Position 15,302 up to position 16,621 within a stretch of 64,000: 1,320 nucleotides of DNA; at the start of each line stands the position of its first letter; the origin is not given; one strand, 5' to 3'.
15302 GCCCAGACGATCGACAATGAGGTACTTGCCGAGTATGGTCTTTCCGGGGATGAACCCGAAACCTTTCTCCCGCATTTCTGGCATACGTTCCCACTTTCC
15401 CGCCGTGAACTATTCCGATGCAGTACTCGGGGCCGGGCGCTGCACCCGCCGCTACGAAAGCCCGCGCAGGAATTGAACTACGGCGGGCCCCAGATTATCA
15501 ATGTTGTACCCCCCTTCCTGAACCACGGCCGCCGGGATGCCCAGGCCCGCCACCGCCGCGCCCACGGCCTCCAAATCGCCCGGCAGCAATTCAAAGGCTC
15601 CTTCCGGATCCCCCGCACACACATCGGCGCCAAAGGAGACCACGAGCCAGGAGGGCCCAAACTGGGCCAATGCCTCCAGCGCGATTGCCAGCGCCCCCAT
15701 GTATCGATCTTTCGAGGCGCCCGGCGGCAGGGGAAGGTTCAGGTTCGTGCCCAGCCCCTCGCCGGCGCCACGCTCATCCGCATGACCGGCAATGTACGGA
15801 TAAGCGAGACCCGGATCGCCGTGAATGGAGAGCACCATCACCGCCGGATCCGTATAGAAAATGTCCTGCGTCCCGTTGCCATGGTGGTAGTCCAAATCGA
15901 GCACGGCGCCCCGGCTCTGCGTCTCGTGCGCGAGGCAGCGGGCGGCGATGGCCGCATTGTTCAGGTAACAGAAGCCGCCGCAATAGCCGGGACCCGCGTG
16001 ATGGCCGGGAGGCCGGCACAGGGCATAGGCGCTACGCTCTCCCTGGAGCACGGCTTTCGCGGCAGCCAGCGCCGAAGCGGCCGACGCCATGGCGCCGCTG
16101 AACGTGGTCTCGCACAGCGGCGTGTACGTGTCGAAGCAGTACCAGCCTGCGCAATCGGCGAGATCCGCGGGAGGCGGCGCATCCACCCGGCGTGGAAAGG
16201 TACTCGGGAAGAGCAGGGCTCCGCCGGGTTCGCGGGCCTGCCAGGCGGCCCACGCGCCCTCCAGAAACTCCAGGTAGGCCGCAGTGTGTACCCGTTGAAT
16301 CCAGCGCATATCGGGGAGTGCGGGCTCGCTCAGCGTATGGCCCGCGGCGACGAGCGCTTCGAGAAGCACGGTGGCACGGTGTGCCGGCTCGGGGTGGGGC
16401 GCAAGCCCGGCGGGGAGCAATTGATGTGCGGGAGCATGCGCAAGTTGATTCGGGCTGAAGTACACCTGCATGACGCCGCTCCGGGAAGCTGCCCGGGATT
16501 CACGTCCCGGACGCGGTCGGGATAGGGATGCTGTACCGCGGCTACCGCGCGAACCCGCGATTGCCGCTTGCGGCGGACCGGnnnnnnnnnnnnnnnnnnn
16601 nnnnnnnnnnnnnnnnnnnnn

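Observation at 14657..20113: Five-gene minus-strand operon linking polyamine enzymes with a kinase and a methyltransferase-ATP-grasp fusion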

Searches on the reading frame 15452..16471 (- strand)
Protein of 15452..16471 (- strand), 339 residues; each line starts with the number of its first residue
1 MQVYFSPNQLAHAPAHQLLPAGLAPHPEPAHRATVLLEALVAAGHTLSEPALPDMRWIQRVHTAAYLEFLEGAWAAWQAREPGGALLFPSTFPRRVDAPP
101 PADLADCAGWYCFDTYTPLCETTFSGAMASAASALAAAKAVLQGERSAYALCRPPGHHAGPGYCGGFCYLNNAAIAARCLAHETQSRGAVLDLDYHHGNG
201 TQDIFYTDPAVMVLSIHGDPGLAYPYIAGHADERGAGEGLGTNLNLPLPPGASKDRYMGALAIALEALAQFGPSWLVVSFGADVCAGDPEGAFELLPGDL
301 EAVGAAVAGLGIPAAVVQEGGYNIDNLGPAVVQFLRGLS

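Call 4: search_protein_families(library=pfam, proteins=[window:15452-16471:-], max_evalue=0.01)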
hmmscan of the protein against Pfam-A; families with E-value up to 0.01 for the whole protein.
window:15452-16471:- (339 aa): 1 family
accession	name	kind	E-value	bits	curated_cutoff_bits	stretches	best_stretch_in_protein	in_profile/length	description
PF00850.24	Hist_deacetyl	-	1.9e-68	231.4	27.9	1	26-337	1-297/298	Histone deacetylase domain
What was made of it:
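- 15452..16471 (-): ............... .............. (APAH)-type zinc deacetylase. Hist_deacetyl E 2e-68 (call 4).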

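Call 5: search_protein_families(library=ncbifam, proteins=[window:15452-16471:-], max_evalue=0.01)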
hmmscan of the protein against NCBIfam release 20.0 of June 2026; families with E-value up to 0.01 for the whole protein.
window:15452-16471:- (339 aa): 0 families

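Call 33: search_solved_structures(query=window:15452-16471:-, max_evalue=1e-10, show_alignments=1)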
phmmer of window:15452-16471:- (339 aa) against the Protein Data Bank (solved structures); distinct sequences matched with E-value up to 1e-10: 136 (the best 60 are shown).
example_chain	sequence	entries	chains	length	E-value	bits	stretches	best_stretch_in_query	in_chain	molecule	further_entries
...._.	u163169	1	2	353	8.6e-77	261.8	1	4-338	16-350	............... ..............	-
3q9b_A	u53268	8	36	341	5.4e-71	242.7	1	2-338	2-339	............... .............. | Acetylpolyamine aminohydrolase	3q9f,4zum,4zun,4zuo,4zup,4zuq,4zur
6phr_A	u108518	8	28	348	8e-71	242.2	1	19-338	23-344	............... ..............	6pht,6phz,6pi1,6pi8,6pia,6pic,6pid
3q9c_A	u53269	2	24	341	1.5e-69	238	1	2-338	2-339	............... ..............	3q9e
3men_A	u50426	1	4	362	3.5e-67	230.2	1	2-336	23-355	Acetylpolyamine aminohydrolase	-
5g0h_A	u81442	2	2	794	9.7e-65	222.2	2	122-329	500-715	HDAC6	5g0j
5g0i_A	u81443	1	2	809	1e-64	222.1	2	122-329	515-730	HDAC6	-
7qno_A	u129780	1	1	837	1.2e-64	221.9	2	122-329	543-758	Histone deacetylase 6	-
9k91_A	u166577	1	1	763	1.9e-56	194.9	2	119-332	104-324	Histone deacetylase 6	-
8szt_B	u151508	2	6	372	7.5e-35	123.9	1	113-337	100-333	Histone deacetylase domain-containing protein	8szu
5g17_A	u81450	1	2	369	7.8e-35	123.8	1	127-324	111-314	HISTONE DEACETYLASE-LIKE AMIDOHYDROLASE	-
1zz0_A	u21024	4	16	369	1e-34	123.4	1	127-324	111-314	Histone deacetylase-like amidohydrolase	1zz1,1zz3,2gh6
5g1c_A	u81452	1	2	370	1e-34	123.4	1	127-324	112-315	HISTONE DEACETYLASE-LIKE AMIDOHYDROLASE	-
5g1a_A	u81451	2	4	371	1e-34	123.4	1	127-324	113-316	HISTONE DEACETYLASE-LIKE AMIDOHYDROLASE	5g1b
5g3w_A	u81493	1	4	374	1e-34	123.4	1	127-324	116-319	HISTONE DEACETYLASE-LIKE AMIDOHYDROLASE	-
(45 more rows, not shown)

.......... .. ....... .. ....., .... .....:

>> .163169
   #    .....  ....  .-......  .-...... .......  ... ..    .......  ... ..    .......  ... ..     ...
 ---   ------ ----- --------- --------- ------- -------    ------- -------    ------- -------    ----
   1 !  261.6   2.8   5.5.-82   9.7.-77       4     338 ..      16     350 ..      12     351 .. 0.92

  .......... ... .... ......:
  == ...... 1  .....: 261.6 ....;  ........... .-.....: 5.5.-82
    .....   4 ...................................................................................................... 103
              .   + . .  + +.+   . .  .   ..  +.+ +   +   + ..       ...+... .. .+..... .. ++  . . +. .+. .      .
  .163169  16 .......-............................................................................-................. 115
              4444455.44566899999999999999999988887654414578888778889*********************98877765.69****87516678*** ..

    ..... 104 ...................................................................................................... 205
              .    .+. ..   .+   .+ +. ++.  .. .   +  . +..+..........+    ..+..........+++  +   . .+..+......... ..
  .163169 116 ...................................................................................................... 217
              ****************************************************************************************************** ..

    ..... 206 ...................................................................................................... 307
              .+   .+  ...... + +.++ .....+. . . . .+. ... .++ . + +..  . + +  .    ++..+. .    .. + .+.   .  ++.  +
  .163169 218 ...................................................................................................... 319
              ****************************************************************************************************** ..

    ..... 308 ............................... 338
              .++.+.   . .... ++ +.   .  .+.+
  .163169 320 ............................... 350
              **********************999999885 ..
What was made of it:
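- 15452..16471 (-): The five best PDB matches are all APAHs: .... 262 bits, 3Q9B 243, 6PHR 242, 3Q9C 238, 3MEN 230 (call 33). The motifs PPGHHA, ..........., GADxxxxDP and EGGY are kept in the alignment (call 33).
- On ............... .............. (APAH): The motifs are conserved in the alignment to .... (call 33).
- Call 33. Three of the five genes are polyamine-related (calls 4, 33). All deacetylase zinc and catalytic motifs are intact, and the best matches are true APAHs (call 33).
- Tried and rejected: Considered and rejected as the main reading, because all deacetylase motifs are intact (call 33).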
